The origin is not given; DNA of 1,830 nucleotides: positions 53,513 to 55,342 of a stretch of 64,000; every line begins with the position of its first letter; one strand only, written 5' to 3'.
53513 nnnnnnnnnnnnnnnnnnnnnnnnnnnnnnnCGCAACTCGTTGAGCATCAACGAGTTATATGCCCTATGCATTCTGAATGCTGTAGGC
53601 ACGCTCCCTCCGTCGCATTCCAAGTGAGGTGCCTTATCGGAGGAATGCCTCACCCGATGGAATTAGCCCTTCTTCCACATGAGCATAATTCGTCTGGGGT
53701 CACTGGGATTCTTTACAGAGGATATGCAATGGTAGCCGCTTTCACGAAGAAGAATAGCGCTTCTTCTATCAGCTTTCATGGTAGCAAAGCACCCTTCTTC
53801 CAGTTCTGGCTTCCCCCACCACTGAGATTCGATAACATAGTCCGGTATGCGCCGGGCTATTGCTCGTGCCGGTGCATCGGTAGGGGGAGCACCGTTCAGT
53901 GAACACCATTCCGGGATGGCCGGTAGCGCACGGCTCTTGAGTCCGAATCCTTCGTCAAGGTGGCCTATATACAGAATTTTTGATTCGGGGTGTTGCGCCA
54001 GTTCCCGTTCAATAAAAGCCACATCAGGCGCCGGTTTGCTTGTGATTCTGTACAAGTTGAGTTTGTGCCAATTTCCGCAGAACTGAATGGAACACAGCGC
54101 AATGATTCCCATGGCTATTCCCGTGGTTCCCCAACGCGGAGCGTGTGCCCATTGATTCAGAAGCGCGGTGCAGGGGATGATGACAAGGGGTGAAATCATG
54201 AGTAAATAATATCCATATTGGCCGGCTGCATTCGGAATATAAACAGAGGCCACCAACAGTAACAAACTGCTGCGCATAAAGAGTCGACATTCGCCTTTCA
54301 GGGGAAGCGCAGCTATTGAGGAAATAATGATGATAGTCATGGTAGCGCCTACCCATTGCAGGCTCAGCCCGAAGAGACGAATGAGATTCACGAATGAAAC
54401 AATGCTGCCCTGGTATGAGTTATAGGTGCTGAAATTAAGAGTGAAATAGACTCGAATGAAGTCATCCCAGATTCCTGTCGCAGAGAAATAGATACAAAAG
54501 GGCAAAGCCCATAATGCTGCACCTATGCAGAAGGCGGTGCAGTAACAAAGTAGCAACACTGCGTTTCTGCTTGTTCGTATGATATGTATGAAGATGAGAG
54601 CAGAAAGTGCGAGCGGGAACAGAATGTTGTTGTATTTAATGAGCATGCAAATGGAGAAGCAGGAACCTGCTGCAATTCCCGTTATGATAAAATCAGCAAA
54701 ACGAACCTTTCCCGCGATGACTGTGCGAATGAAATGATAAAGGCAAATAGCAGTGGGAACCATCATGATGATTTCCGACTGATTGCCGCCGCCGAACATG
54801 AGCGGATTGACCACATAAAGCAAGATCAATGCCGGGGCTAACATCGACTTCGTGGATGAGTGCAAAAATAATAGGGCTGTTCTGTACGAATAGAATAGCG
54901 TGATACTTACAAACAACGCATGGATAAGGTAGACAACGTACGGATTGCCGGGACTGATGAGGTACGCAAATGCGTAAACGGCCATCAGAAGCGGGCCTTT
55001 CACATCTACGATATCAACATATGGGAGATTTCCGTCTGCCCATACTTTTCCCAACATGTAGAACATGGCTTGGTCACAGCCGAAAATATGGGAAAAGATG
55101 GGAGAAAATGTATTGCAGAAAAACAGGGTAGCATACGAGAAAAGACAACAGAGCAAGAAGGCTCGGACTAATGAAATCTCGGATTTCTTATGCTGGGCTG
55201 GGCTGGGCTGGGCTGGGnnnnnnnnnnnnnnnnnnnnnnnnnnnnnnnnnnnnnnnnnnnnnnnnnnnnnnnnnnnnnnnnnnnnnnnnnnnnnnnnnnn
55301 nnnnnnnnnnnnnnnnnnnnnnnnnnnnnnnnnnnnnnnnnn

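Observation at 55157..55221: Phase-variable glycosyltransferase: (CCAGC)5 tract right after the start codon puts the gene OFF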

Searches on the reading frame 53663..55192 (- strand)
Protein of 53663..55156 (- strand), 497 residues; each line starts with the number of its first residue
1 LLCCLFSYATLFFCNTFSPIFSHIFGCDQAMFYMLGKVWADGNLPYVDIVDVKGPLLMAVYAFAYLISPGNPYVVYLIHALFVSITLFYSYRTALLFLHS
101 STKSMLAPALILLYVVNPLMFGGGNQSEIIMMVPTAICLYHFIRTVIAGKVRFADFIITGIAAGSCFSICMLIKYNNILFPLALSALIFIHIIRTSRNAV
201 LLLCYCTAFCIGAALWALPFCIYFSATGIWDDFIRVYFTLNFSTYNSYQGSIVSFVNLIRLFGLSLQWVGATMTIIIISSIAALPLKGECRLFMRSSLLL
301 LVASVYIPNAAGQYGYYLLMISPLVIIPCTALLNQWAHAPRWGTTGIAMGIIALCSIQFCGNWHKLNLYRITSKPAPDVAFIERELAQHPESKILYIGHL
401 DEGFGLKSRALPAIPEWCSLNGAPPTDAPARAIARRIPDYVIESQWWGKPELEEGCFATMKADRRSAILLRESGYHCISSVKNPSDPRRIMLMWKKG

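Call 5: search_protein_families(library=pfam, proteins=[window:53663-55156:-], max_evalue=0.01)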
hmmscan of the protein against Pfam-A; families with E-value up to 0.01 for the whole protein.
window:53663-55156:- (497 aa): 0 families

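Call 26: search_protein_families(library=pfam, proteins=[window:53663-55156:-], max_evalue=10)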
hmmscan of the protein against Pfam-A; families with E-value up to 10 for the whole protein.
window:53663-55156:- (497 aa): 0 families

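Call 27: search_protein_families(library=ncbifam, proteins=[window:53663-55156:-], max_evalue=10)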
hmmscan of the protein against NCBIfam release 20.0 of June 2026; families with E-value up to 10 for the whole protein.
window:53663-55156:- (497 aa): 0 families

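Call 30: search_solved_structures(query=A2, max_evalue=10)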
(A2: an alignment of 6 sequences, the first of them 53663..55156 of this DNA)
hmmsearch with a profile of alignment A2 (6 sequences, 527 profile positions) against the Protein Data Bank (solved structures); distinct sequences matched with E-value up to 10: 1.
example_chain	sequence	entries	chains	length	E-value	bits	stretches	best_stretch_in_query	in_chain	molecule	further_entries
1nhj_A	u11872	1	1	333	0.82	11.5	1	400-447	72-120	DNA mismatch repair protein mutL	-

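Call 38: predict_structure(alignment_id=A2)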
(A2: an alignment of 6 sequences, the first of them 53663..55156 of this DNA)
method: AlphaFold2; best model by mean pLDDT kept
length: 497 residues; sequences in the alignment: 6
mean_pLDDT: 37.8   pTM: 0.24
mean pLDDT of the five models: 37.8, 36.0, 34.7, 34.6, 33.8
residues with pLDDT >= 90: 0; 70-90: 1; 50-70: 39; < 50: 457
segments of 3 or more residues with pLDDT < 50: 1-385, 387-393, 397-436, 447-463, 482-489
pLDDT, mean of each block of 10 residues (from residue 1): 27 30 32 35 33 39 37 42 41 33 39 36 35 42 41 41 40 34 39 41 40 34 31 30 28 34 34 36 36 36 34 32 35 35 36 35 31 36 47 47 32 29 33 47 52 37 52 58 47 63
secondary structure, 60 per line:
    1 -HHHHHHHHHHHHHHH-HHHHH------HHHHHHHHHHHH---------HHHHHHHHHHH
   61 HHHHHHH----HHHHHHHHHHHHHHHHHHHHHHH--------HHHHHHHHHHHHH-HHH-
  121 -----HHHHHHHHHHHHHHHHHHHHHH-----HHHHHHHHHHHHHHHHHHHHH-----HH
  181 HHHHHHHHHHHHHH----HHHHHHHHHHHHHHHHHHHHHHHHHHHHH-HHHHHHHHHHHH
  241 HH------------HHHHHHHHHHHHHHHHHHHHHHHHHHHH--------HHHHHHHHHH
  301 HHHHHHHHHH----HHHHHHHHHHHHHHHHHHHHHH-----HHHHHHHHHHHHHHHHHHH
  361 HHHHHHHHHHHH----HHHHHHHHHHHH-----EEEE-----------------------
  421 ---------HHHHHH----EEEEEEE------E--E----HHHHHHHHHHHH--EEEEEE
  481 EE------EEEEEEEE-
elements in order: H2-16 H18-22 H29-40 H50-67 H72-94 H103-115 H126-147 H153-173 H179-194 H199-227 H229-242 H255-282 H291-310 H315-336 H342-372 H377-388 E394-397 H430-435 E440-446 H461-472 E475-482 E489-496

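Call 49: search_protein_representatives(alignment_id=A2)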
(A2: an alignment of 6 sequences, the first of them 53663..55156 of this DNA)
Query: 6 sequences, 527 profile positions. Proteins with E-value up to 0.001 (for the whole library): 3526; up to 1e-10: 1607; up to 1e-30: 110. The best 150 are listed.
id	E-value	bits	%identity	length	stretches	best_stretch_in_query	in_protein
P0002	6.7e-247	836.8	-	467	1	47-513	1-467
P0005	1.5e-238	809.2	-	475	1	47-527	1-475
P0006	7.4e-83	295.5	-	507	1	11-466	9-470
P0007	1.3e-75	271.6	-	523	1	15-514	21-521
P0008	1.4e-72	261.6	-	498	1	14-462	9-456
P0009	1.9e-71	257.8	-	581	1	10-503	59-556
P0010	2.7e-70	254.0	-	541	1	19-518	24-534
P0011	9.6e-70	252.2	-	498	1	20-501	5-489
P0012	3.0e-69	250.6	-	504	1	11-461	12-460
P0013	3.6e-69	250.3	-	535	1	18-500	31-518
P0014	4.1e-69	250.1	-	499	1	17-466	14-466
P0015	5.4e-69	249.7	-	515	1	16-499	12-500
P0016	1.4e-65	238.4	-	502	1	19-461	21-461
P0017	2.4e-63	231.1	-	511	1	21-469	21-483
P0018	2.8e-63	230.9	-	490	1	19-473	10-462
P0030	2.2e-54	201.5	-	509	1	12-497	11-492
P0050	1.1e-38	149.7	-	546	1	14-491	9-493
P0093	1.9e-32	129.1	-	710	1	12-471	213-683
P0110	8.3e-31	123.7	-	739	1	1-462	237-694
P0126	1.1e-29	120.0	-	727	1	43-474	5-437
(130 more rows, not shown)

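Call 50: search_protein_families(library=pfam, proteins=[P0006, P0007, P0009, P0010, P0013, P0030, P0050, P0093, P0110, P0126], max_evalue=0.01)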
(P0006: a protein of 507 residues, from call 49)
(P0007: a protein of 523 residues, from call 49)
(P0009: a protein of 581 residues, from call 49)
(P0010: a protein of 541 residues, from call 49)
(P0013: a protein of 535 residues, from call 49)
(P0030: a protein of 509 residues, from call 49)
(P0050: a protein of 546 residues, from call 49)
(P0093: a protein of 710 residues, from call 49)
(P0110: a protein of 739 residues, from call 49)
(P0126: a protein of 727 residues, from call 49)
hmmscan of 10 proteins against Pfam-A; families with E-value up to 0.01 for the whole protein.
P0006 (507 aa): 2 families
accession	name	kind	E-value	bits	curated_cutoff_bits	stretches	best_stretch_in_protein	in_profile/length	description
PF13231.12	PMT_2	-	3.4e-10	40.8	26.1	1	67-238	2-157/160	Dolichyl-phosphate-mannose-protein mannosyltransferase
PF03857.18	Colicin_im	-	0.0042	17.5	25.8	1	147-242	38-134/138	Colicin immunity protein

P0007 (523 aa): 1 family
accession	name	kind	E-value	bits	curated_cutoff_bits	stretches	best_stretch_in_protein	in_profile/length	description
PF13231.12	PMT_2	-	1e-06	29.5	26.1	1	72-240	2-160/160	Dolichyl-phosphate-mannose-protein mannosyltransferase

P0009 (581 aa): 0 families

P0010 (541 aa): 1 family
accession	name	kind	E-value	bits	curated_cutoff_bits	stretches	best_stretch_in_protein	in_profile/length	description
PF13231.12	PMT_2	-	2.4e-07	31.5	26.1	1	74-243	2-158/160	Dolichyl-phosphate-mannose-protein mannosyltransferase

P0013 (535 aa): 1 family
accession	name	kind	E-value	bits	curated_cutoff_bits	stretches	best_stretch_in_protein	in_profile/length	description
PF13231.12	PMT_2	-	5e-08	33.8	26.1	1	82-251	2-160/160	Dolichyl-phosphate-mannose-protein mannosyltransferase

P0030 (509 aa): 0 families

P0050 (546 aa): 0 families

P0093 (710 aa): 1 family
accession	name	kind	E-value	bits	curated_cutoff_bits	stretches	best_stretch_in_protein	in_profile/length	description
PF13231.12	PMT_2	-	2.5e-07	31.5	26.1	1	270-434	2-155/160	Dolichyl-phosphate-mannose-protein mannosyltransferase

P0110 (739 aa): 1 family
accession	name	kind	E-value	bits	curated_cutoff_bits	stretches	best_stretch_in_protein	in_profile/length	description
PF00535.33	Glycos_transf_2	-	8.9e-16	58.7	23.3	1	8-171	1-167/168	Glycosyl transferase family 2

P0126 (727 aa): 1 family
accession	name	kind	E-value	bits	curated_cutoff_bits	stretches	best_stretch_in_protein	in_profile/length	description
PF03009.23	GDPD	-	1.3e-07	32.4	23.6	1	506-601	8-94/244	Glycerophosphoryl diester phosphodiesterase family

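Call 54: search_solved_structures(query=A3, max_evalue=10, show_alignments=1)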
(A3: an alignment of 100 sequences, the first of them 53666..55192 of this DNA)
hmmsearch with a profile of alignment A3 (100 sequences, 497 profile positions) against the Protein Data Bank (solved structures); distinct sequences matched with E-value up to 10: 1.
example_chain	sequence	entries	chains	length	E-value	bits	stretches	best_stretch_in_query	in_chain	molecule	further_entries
3a7k_A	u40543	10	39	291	0.63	11.9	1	272-370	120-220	Halorhodopsin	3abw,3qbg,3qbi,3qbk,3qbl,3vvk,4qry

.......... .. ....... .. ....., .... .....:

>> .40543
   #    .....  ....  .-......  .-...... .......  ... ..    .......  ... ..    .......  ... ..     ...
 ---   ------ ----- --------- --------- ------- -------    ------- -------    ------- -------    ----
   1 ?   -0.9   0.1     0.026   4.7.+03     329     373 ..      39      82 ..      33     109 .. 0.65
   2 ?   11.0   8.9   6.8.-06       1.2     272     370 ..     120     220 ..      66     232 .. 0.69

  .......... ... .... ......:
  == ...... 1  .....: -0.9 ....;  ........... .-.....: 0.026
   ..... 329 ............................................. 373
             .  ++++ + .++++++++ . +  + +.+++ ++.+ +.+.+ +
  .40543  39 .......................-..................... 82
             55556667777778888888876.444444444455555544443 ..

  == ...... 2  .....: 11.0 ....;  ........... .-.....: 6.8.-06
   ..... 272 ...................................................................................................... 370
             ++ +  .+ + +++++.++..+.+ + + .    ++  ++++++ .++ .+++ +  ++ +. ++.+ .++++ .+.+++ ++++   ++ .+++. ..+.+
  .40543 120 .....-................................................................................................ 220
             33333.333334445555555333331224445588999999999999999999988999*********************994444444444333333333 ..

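Call 63: predict_structure(alignment_id=A3)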
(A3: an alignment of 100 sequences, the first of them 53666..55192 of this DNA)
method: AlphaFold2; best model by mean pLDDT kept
length: 509 residues; sequences in the alignment: 100
mean_pLDDT: 92.5   pTM: 0.93
mean pLDDT of the five models: 92.5, 91.7, 91.6, 91.1, 90.8
residues with pLDDT >= 90: 408; 70-90: 77; 50-70: 14; < 50: 10
segments of 3 or more residues with pLDDT < 50: 461-466, 469-471
pLDDT, mean of each block of 10 residues (from residue 1): 80 97 97 95 98 98 98 98 97 98 97 97 95 93 98 95 92 98 98 98 92 97 98 98 98 91 76 80 76 84 93 94 86 96 95 96 97 93 89 97 96 96 98 94 98 88 49 70 97 91 95
secondary structure, 60 per line:
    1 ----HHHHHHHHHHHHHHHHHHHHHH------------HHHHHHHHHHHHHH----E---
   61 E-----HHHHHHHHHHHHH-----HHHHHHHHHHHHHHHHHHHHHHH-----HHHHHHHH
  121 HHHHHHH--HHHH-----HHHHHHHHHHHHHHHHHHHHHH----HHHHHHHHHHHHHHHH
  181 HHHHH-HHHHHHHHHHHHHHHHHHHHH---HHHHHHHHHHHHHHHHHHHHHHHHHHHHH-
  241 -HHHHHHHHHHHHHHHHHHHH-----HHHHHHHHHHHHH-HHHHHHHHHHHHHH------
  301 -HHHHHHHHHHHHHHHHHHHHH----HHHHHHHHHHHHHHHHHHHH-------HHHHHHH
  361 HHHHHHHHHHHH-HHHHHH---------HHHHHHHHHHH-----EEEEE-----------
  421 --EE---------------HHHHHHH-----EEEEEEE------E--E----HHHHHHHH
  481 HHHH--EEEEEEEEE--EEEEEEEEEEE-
elements in order: H5-26 H39-52 H67-79 H85-107 H113-127 H130-133 H139-160 H165-185 H187-207 H211-239 H242-261 H267-279 H281-294 H302-322 H327-346 H354-372 H374-379 H389-399 E405-409 H440-446 E452-458 H473-484 E487-495 E498-508

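Call 65: fold_search(model_id=the predicted structure, library=pdb)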
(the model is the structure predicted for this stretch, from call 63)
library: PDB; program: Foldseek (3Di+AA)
matches with E <= 10: 515; with E <= 0.001: 21
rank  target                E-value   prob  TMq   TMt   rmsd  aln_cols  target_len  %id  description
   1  6s7t_A                4.0e-07  1.00  0.45  0.35  11.2       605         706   11  Cryo-EM structure of human oligosaccharyltransferase complex OST-B (released 2019-12-18)
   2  5f15                  7.1e-07  1.00  0.58  0.55   7.4       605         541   13  Crystal Structure of ArnT from Cupriavidus metallidurans bound to Undecaprenyl phosphate (released 2016-02-17)
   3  6c26_A                2.2e-06  1.00  0.47  0.39  13.3       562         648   13  The Cryo-EM structure of a eukaryotic oligosaccharyl transferase complex (released 2018-01-31)
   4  8pn9_A                3.3e-06  1.00  0.47  0.38  13.7       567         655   14  Structure of human oligosaccharyltransferase OST-A complex bound to NGI-1 (released 2024-05-08)
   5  6s7o_A                4.3e-06  1.00  0.50  0.41  13.1       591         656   12  Cryo-EM structure of human oligosaccharyltransferase complex OST-A (released 2019-12-18)
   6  7oci_F                4.6e-06  1.00  0.53  0.44  11.8       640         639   11  Cryo-EM structure of yeast Ost6p containing oligosaccharyltransferase complex (released 2022-02-16)
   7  6ftg_5                5.5e-06  1.00  0.49  0.40  13.8       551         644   13  Subtomogram average of OST-containing ribosome-translocon complexes from canine rough microsomal membranes (released 2018-03-21)
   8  9n9j_I                6.6e-06  1.00  0.42  0.33  14.2       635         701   13  Structure of a GRP94 folding intermediate engaged with a CCDC134- and FKBP11-bound secretory translocon (released 2025-11-19)
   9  5ezm                  1.0e-05  1.00  0.57  0.55   7.1       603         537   14  Crystal Structure of ArnT from Cupriavidus metallidurans in the apo state (released 2016-02-17)
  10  8b6l_I                1.3e-05  1.00  0.49  0.38  13.3       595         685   14  Subtomogram average of the human Sec61-TRAP-OSTA-translocon (released 2022-12-07)
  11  6ezn_F                1.3e-05  1.00  0.49  0.40  12.7       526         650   13  Cryo-EM structure of the yeast oligosaccharyltransferase (OST) complex (released 2018-01-17)
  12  8agc_A                1.3e-05  1.00  0.49  0.37  12.6       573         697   12  Structure of yeast oligosaccharylransferase complex with lipid-linked oligosaccharide and non-acceptor peptide bound (released 2022-12-07)
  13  8age_A                2.0e-05  1.00  0.48  0.40  11.5       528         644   13  Structure of yeast oligosaccharylransferase complex with acceptor peptide bound (released 2022-12-07)
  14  7zlh_A                2.9e-05  1.00  0.50  0.41  11.3       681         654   11  Cryo-EM structure of C-mannosyltransferase CeDPY19, in apo state, bound to CMT2-Fab and anti-Fab nanobody (released 2023-01-11)
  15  8if8_C                5.6e-05  1.00  0.47  0.42   9.2       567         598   10  Arabinosyltransferase AftA (released 2023-05-31)
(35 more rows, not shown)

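Call 66: list_cluster_members(proteins=[P0001, P0002, P0005])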
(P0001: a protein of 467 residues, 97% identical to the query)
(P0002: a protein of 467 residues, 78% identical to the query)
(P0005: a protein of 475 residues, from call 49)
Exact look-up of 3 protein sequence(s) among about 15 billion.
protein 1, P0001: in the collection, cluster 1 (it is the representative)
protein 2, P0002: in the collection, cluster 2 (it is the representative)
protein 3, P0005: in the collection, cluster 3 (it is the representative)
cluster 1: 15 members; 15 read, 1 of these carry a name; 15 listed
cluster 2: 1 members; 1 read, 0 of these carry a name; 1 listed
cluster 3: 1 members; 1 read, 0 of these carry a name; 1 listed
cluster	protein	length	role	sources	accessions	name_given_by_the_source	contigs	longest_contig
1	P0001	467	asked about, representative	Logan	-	-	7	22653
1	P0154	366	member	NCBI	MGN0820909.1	MAG: hypothetical protein ACI4OX_03915, partial [Akkermansia sp.]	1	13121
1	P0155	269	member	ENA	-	-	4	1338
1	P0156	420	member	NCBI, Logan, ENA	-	-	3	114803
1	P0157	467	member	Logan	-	-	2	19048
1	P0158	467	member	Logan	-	-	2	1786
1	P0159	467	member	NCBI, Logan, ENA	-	-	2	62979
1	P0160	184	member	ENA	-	-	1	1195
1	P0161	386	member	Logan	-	-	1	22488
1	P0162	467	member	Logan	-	-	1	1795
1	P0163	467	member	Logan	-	-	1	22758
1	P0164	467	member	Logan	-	-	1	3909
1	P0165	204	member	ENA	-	-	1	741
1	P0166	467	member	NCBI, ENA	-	-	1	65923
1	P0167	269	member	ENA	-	-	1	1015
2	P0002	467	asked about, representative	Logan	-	-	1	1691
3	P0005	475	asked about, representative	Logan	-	-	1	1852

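Call 67: find_encoding_contigs(protein=P0166, flank=1500, max_places=6)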
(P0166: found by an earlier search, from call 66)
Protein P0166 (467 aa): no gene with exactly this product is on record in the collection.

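Call 68: find_encoding_contigs(protein=P0159, flank=1500, max_places=6)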
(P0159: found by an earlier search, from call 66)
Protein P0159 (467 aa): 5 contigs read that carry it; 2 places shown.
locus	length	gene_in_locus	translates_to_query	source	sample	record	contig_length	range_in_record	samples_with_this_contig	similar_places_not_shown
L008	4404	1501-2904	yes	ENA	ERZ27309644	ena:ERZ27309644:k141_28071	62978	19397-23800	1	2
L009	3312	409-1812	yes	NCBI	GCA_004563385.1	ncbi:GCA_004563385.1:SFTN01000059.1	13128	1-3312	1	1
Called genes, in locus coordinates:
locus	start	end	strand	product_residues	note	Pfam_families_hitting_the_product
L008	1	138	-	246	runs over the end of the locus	PF03099:BPL_LplA_LipB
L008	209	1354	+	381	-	PF13483:Lactamase_B_3, PF12706:Lactamase_B_2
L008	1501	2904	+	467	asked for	-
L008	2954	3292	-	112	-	PF23310:TPR_27 (faint)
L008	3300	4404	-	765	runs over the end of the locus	PF02838:Glyco_hydro_20b, PF00728:Glyco_hydro_20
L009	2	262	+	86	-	?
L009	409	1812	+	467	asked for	-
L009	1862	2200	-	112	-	PF23310:TPR_27 (faint)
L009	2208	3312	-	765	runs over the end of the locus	PF02838:Glyco_hydro_20b, PF00728:Glyco_hydro_20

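Call 69: find_encoding_contigs(protein=P0156, flank=1500, max_places=6)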
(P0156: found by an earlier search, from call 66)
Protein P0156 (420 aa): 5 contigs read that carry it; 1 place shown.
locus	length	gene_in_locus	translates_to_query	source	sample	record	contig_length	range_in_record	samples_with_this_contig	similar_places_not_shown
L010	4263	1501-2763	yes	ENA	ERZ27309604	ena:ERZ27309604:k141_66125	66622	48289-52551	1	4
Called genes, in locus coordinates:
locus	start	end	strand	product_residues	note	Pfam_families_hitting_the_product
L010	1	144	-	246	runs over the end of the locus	PF03099:BPL_LplA_LipB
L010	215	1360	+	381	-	PF13483:Lactamase_B_3, PF12706:Lactamase_B_2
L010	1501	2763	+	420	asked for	-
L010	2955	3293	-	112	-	PF23310:TPR_27 (faint)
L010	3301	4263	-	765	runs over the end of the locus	PF02838:Glyco_hydro_20b, PF00728:Glyco_hydro_20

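Call 79: find_encoding_contigs(protein=P0158, flank=600, max_places=4)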
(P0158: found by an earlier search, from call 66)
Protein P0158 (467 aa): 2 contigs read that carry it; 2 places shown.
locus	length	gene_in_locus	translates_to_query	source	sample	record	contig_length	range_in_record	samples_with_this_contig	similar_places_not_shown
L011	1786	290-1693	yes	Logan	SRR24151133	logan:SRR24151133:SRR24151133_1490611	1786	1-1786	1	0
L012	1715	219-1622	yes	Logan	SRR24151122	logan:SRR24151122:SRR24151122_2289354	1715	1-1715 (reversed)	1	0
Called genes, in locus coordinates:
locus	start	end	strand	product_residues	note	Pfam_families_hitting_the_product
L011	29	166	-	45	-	-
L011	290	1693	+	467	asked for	-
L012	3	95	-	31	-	?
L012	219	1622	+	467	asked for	-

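Call 80: find_encoding_contigs(protein=P0162, flank=600, max_places=4)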
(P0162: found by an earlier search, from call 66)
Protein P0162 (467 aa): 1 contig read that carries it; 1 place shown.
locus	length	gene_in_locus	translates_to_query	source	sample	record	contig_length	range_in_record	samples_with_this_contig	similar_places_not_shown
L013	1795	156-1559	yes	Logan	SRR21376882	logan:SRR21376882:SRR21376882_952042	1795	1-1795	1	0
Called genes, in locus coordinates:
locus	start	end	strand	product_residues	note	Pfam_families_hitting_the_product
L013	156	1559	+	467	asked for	-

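Call 81: find_encoding_contigs(protein=P0164, flank=600, max_places=4)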
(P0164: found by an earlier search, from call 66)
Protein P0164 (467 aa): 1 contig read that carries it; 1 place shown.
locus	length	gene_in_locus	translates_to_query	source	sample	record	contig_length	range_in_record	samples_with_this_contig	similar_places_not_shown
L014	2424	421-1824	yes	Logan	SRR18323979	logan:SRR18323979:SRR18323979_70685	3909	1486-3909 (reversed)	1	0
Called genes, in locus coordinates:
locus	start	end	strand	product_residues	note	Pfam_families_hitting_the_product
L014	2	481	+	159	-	?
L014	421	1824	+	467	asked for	-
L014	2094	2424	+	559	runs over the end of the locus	PF00884:Sulfatase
